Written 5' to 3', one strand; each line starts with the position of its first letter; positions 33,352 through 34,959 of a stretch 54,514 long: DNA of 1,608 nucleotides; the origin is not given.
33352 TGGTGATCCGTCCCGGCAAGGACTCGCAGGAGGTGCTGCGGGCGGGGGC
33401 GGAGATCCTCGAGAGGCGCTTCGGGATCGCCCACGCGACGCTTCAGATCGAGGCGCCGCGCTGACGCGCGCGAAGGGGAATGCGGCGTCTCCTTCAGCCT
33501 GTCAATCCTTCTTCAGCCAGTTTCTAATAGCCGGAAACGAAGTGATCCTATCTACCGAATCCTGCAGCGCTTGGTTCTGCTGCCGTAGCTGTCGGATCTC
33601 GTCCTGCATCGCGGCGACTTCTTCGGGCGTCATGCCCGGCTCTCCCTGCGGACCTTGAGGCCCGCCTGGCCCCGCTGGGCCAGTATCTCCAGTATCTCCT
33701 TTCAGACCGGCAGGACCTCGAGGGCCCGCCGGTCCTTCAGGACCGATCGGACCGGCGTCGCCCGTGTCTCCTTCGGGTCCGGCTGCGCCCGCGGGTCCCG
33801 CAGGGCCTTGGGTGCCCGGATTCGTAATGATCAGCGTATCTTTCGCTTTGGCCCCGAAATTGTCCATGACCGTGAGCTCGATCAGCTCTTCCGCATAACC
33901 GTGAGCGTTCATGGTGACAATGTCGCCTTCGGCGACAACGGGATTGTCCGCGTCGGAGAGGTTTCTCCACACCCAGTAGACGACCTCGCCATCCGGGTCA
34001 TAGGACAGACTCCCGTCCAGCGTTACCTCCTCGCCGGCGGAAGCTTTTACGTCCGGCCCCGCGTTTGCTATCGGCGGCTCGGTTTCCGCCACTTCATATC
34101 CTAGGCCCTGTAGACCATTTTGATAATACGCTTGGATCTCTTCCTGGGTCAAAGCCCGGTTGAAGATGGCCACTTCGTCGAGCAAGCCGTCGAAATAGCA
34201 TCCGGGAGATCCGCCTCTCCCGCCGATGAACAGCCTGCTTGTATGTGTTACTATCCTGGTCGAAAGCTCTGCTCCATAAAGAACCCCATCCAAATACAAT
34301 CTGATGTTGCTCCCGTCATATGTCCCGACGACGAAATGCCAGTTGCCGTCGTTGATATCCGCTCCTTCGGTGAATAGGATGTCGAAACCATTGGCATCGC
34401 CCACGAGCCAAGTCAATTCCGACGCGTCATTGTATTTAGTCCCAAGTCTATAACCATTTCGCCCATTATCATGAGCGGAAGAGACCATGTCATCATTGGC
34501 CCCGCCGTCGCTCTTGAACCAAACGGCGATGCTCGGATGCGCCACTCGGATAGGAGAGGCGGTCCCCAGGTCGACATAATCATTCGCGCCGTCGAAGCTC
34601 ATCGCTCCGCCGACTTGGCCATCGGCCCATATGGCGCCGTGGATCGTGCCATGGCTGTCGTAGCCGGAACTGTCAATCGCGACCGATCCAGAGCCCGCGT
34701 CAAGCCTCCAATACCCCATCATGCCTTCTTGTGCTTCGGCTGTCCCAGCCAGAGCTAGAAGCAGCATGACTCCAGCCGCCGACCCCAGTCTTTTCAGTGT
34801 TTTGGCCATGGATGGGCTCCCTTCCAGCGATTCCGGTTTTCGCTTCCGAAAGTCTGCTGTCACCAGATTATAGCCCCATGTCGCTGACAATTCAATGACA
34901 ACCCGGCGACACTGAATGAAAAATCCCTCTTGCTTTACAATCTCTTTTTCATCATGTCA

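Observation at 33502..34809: Secreted LamG-PKD-collagen-like protein (21 uninterrupted G-X-Y triplets) with C-terminal coiled coil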

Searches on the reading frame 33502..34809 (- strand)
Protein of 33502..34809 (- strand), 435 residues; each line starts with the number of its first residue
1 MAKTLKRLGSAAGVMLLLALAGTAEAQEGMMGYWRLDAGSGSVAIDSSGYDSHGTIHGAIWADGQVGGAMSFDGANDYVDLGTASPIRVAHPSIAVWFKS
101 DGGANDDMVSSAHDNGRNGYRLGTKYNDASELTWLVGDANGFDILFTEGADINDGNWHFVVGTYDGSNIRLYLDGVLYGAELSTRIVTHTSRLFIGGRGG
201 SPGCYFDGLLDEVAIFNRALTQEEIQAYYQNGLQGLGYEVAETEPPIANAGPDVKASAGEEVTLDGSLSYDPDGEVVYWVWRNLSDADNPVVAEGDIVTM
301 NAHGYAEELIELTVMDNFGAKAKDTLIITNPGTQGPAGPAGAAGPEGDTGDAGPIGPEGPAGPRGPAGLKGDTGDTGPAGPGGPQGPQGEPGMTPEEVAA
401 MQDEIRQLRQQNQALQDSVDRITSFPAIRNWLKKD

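Call 3: search_protein_families(library=pfam, proteins=[window:33502-34809:-], max_evalue=1)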
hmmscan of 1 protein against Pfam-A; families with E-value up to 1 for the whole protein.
window:33502-34809:- (435 aa): 12 families
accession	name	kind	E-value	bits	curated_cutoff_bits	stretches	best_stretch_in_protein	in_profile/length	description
PF13385.13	Laminin_G_3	-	5.8e-30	104.9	27.6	1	73-226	1-151/151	Concanavalin A-like lectin/glucanases superfamily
PF01391.23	Collagen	-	1.4e-07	31.6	27.2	1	335-390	4-59/60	Collagen triple helix repeat (20 copies)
PF22352.2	K319L-like_PKD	-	6.8e-07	29.7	27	1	250-329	1-83/84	K319L-like, PKD domain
PF18911.6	PKD_4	-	8.1e-07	29.5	27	1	244-322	2-76/85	PKD domain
PF07953.20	Toxin_R_bind_N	-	6.7e-05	23.1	23.8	1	43-180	3-150/191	Clostridium neurotoxin, N-terminal receptor binding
PF02210.31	Laminin_G_2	-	0.00014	22.8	22.9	1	144-202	42-110/126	Laminin G domain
PF21027.3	Sde0182_C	-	0.014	16.4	27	1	261-315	1-50/83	Cellulose-binding protein Sde0182, C-terminal domain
PF04977.20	DivIC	-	0.015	15.5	28.9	1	396-423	24-51/80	Septum formation initiator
PF00054.30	Laminin_G_1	-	0.07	13.8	24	1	144-197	42-99/131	Laminin G domain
PF17963.7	Big_9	-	0.17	13.3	23.6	1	245-329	3-89/89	Bacterial Ig domain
PF06005.17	ZapB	-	0.17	12.8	31.5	1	396-420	18-42/71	Cell division protein ZapB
PF02010.21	REJ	-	0.2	10.7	25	1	251-275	91-115/452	REJ domain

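Call 4: search_protein_families(library=ncbifam, proteins=[window:33502-34809:-], max_evalue=1)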
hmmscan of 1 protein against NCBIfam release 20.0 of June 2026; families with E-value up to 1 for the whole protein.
window:33502-34809:- (435 aa): 5 families
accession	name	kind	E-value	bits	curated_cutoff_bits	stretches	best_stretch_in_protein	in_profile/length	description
NF038329.2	gly_rich_SclB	equivalog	4e-12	45.8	325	1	330-397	121-188/442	LPXTG-anchored collagen-like adhesin Scl2/SclB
NF046116.1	adhesin_Lcl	equivalog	4.9e-10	38.5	500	1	332-394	147-212/431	collagen-like adhesin Lcl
NF038330.1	adhesin_SclA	exception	1.3e-08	34.9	400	1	332-392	183-243/405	LPXTG-anchored collagen-like adhesin Scl1/SclA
NF052521.1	TafC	equivalog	4.5e-07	29.3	410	1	108-239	236-370/373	TafC family fimbrial protein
NF038112.1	myxo_dep_M36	subfamily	0.00032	17.9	1500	1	243-286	1187-1234/1604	myxosortase-dependent M36 family metallopeptidase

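Call 10: find_homologous_proteins(query=window:33502-34809:-)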
Query window:33502-34809:- (435 aa): 3989 proteins with E <= 0.001 among 8000 candidates; the best 120 are listed.
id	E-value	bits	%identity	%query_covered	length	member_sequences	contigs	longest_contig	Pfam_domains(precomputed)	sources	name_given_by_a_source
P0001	1.5e-291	985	100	100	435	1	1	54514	PF01391.24,PF22352.3,PF07953.21,PF13385.14,PF18911.7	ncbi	ncbi:MAG: LamG-like jellyroll fold domain-containing protein [Elusimicrobiota bacterium]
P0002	8.3e-47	178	36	59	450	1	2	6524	PF01391.24,PF22352.3,PF13385.14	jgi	-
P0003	4.0e-43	166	32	52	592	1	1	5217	PF00354.25,PF13385.14,PF02973.23,PF02210.32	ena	-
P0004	5.2e-42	163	34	83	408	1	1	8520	PF22352.3,PF13385.14,PF18911.7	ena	-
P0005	9.6e-36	142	58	13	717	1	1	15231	PF01391.24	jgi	jgi:hypothetical protein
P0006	2.8e-34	137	64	14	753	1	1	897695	PF01391.24,PF24269.2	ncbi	-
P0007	8.9e-30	122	67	11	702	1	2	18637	PF01391.24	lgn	-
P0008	1.9e-28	118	66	14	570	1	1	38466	PF01391.24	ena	-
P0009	3.0e-28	117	47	14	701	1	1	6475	PF01391.24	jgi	-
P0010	4.0e-28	117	66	14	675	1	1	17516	PF01391.24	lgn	-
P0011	1.2e-27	115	63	14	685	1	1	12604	PF01391.24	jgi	jgi:hypothetical protein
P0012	2.0e-27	115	28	53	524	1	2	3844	PF07953.21,PF13385.14,PF02210.32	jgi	jgi:hypothetical protein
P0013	3.0e-27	114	63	10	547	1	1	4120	PF01391.24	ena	-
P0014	3.4e-27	114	58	15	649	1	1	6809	PF01391.24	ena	-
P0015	3.7e-27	114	62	13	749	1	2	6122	PF01391.24,PF07595.18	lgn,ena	-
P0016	4.2e-27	113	61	10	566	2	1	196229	PF01391.24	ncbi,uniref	ncbi:hypothetical protein [Nevskia sp.]|uniref:hypothetical protein n=1 Tax=Nevskia sp. TaxID=192929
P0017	4.8e-27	113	38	23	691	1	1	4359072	PF02839.20,PF13313.12,PF01391.24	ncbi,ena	-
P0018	1.6e-26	112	41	29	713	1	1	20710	PF01391.24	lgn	-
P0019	8.2e-26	109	40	23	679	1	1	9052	PF01391.24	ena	-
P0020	8.9e-26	109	69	13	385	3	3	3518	PF01391.24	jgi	jgi:hypothetical protein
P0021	4.5e-25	107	62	13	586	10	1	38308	PF01391.24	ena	-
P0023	4.8e-25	107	55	14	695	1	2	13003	PF01391.24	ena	-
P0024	8.4e-25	106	66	13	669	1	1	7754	PF01391.24,PF10651.16,PF24243.2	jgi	jgi:hypothetical protein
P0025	8.5e-25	106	60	14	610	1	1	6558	PF01391.24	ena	-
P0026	1.5e-24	105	53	14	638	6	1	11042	PF01391.24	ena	-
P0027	1.6e-24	105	57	14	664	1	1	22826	PF01391.24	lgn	-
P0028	3.2e-24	104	59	14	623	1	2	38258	PF01391.24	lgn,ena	-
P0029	6.5e-24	103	53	17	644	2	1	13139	PF01391.24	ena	-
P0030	8.2e-24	103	58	13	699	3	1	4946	PF01391.24,PF03906.21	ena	-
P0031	1.2e-23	102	34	35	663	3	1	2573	PF01391.24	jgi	jgi:hypothetical protein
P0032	1.3e-23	102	61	14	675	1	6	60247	PF01391.24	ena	-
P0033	1.5e-23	102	65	13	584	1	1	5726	PF01391.24,PF13884.12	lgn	-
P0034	1.7e-23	102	55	14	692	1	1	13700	PF01391.24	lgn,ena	-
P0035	1.8e-23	102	66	14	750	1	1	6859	PF01391.24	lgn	-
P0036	1.8e-23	102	66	14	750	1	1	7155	PF01391.24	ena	-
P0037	1.8e-23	102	66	14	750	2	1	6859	PF01391.24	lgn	-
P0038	1.8e-23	102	66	14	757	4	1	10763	PF01391.24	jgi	-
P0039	1.8e-23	102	66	14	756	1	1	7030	PF01391.24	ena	-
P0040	1.9e-23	101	61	14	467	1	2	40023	PF01391.24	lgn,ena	-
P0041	1.9e-23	101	66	14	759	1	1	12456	PF01391.24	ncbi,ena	-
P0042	1.9e-23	101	66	14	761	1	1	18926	PF01391.24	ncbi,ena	-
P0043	2.0e-23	101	66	14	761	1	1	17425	PF01391.24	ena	-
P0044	2.1e-23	101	55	17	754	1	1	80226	PF01391.24,PF03781.23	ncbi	-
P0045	2.4e-23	101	53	14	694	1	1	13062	PF01391.24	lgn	-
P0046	2.4e-23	101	56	14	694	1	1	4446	PF01391.24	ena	-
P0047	2.7e-23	101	66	14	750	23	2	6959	PF01391.24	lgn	-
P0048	3.0e-23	101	66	14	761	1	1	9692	PF01391.24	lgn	-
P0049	3.8e-23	100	55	14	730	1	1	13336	PF01391.24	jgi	jgi:hypothetical protein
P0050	7.0e-23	100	61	14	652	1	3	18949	PF01391.24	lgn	-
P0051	7.1e-23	100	52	14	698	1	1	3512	PF01391.24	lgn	-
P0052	8.0e-23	99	53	14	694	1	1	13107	PF01391.24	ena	-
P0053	9.4e-23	99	61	14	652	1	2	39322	PF01391.24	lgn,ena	-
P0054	9.5e-23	99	61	14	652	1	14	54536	PF01391.24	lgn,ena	-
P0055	1.0e-22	99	52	14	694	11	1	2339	PF01391.24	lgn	-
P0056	1.1e-22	99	49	17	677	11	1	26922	PF01391.24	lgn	-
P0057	1.3e-22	99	54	14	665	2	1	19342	PF01391.24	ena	-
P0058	1.3e-22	99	61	14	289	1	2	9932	PF01391.24,PF07484.18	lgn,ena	-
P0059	1.3e-22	99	52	14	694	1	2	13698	PF01391.24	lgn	-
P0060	1.4e-22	99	52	13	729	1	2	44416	PF01391.24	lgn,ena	-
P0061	1.7e-22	98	50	16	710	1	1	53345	PF01391.24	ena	-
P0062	1.7e-22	98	59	14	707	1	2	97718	PF01391.24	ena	-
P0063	1.8e-22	98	56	14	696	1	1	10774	PF01391.24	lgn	-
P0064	1.9e-22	98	52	14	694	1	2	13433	PF01391.24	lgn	-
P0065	2.1e-22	98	56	14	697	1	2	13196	PF01391.24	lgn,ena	-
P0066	2.2e-22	98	56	14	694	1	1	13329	PF01391.24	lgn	-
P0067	2.5e-22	98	56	14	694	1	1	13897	PF01391.24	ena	-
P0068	2.8e-22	98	60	12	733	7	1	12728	PF01391.24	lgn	-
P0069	4.0e-22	97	61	14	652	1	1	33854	PF01391.24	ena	-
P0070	4.3e-22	97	57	14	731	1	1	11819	PF01391.24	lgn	-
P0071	4.7e-22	97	53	14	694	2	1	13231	PF01391.24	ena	-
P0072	5.7e-22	97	51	14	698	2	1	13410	PF01391.24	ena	-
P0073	5.7e-22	97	52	14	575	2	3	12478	PF01391.24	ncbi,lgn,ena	-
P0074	6.0e-22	97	46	18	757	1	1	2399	PF01391.24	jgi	jgi:collagen type VII alpha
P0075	6.8e-22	96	58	15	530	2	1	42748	PF01391.24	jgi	jgi:hypothetical protein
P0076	6.8e-22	96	61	14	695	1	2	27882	PF01391.24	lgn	-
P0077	7.7e-22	96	56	16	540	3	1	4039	PF01391.24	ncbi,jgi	jgi:hypothetical protein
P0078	8.0e-22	96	41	15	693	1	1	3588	PF01391.24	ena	-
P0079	8.2e-22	96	56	15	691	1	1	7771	PF01391.24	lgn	-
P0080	9.4e-22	96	61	14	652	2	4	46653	PF01391.24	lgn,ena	-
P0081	9.6e-22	96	51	14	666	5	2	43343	PF02839.20,PF01391.24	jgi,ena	-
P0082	1.1e-21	96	55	14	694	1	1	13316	PF01391.24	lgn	-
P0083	1.1e-21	96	43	22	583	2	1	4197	PF01391.24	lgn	-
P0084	1.2e-21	96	53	17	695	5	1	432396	PF01391.24,PF03781.23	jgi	-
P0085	1.2e-21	95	56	14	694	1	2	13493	PF01391.24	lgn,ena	-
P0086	1.3e-21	95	35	23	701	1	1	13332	PF01391.24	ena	-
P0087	1.5e-21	95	57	14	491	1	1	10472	PF01391.24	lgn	-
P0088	1.5e-21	95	53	14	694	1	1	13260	PF01391.24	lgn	-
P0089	1.6e-21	95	61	14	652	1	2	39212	PF01391.24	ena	-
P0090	1.6e-21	95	53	14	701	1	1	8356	PF01391.24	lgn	-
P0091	1.7e-21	95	59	14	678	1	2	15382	PF01391.24,PF21939.2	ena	-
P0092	2.3e-21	95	54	14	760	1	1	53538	PF01391.24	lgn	-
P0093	2.5e-21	94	57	14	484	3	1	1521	PF01391.24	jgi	jgi:hypothetical protein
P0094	2.6e-21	94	53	14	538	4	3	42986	PF01391.24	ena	-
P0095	2.9e-21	94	60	14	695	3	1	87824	PF01391.24,PF12789.13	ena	-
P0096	2.9e-21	94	50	17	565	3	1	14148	PF01391.24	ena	-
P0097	3.4e-21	94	44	21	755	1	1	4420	PF01391.24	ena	-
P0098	3.6e-21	94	62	13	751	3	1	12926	PF01391.24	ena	-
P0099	4.2e-21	94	61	14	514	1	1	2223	PF01391.24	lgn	-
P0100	4.5e-21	94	55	14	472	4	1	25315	PF01391.24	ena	-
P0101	5.2e-21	93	60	14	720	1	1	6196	PF01391.24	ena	-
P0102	6.3e-21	93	57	14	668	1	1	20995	PF01391.24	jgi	-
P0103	6.8e-21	93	53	14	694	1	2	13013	PF01391.24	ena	-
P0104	7.9e-21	93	53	15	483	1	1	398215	PF01391.24,PF26696.1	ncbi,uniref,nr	ncbi:hypothetical protein [uncultured Gelidibacter sp.]|uniref:hypothetical protein n=1 Tax=uncultur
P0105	8.5e-21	93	53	14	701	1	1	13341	PF01391.24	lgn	-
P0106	9.3e-21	93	53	14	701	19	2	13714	PF01391.24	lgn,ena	-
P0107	9.5e-21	93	53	14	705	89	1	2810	PF01391.24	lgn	-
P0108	9.6e-21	93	52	14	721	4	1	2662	PF01391.24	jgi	jgi:hypothetical protein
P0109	1.1e-20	92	53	14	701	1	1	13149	PF01391.24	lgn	-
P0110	1.2e-20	92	61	16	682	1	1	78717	PF01391.24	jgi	jgi:hypothetical protein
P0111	1.4e-20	92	64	14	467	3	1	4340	PF01391.24,PF18454.8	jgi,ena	-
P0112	1.5e-20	92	66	14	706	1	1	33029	PF01391.24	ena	-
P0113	1.5e-20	92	46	14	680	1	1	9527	PF01391.24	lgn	-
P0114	1.5e-20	92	50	18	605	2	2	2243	PF01391.24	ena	-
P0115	1.6e-20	92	62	14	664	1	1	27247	PF01391.24,PF07595.18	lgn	-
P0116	1.7e-20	92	58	14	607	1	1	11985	PF01391.24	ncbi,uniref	ncbi:hypothetical protein [Candidatus Electronema sp. JC]|uniref:hypothetical protein n=1 Tax=Candid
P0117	1.7e-20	92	59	14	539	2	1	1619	PF01391.24,PF05662.20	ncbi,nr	ncbi:hypothetical protein Q7366_10745, partial [Glaesserella parasuis]|nr:hypothetical protein [Glae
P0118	1.7e-20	92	45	21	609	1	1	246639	PF01391.24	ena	-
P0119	1.7e-20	92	52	14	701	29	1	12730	PF01391.24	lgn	-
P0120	1.9e-20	92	38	24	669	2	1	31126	PF01391.24,PF12789.13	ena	-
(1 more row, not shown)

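Call 16: find_encoding_contigs(protein=P0002, flank=6000, max_places=3)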
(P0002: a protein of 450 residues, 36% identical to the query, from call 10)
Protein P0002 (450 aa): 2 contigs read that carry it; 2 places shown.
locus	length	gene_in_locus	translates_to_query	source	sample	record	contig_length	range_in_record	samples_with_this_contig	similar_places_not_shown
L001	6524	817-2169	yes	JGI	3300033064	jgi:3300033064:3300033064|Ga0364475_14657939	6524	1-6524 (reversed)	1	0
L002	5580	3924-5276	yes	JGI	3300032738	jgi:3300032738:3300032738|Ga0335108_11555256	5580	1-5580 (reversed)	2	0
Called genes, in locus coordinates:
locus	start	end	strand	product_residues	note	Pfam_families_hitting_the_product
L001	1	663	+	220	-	?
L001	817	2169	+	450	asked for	PF13385:Laminin_G_3, PF22352:K319L-like_PKD (weak), PF01391:Collagen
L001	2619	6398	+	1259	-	PF22148:Fervidolysin_NPro-like (weak), PF00082:Peptidase_S8, PF05345:He_PIG, PF01833:TIG (weak), PF00404:Dockerin_1 (faint)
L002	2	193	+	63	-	?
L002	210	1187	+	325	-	PF10114:PocR, PF13185:GAF_2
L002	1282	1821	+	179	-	PF14907:NTP_transf_5, PF08843:AbiEii (faint)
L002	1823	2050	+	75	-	-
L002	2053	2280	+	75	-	-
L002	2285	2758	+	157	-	PF12641:Flavodoxin_3 (weak), PF12724:Flavodoxin_5, PF00258:Flavodoxin_1, PF03358:FMN_red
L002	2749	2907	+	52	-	-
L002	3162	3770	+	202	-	-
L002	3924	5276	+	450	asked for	PF13385:Laminin_G_3, PF22352:K319L-like_PKD (weak), PF01391:Collagen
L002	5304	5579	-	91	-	?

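Call 17: find_encoding_contigs(protein=P0004, flank=8000, max_places=3)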
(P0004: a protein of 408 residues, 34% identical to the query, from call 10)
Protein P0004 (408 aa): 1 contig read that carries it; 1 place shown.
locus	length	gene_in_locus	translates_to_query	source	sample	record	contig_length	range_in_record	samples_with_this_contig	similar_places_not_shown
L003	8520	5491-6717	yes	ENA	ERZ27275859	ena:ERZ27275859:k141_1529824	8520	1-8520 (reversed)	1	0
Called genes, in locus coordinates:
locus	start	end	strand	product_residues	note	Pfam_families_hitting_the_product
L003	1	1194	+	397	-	?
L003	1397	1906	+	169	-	PF04306:DUF456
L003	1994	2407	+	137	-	-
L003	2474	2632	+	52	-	-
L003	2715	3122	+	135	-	-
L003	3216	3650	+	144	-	PF01161:PBP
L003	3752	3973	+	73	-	-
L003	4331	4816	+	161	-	PF05157:MshEN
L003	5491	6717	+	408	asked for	PF13385:Laminin_G_3, PF18911:PKD_4, PF22352:K319L-like_PKD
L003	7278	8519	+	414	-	?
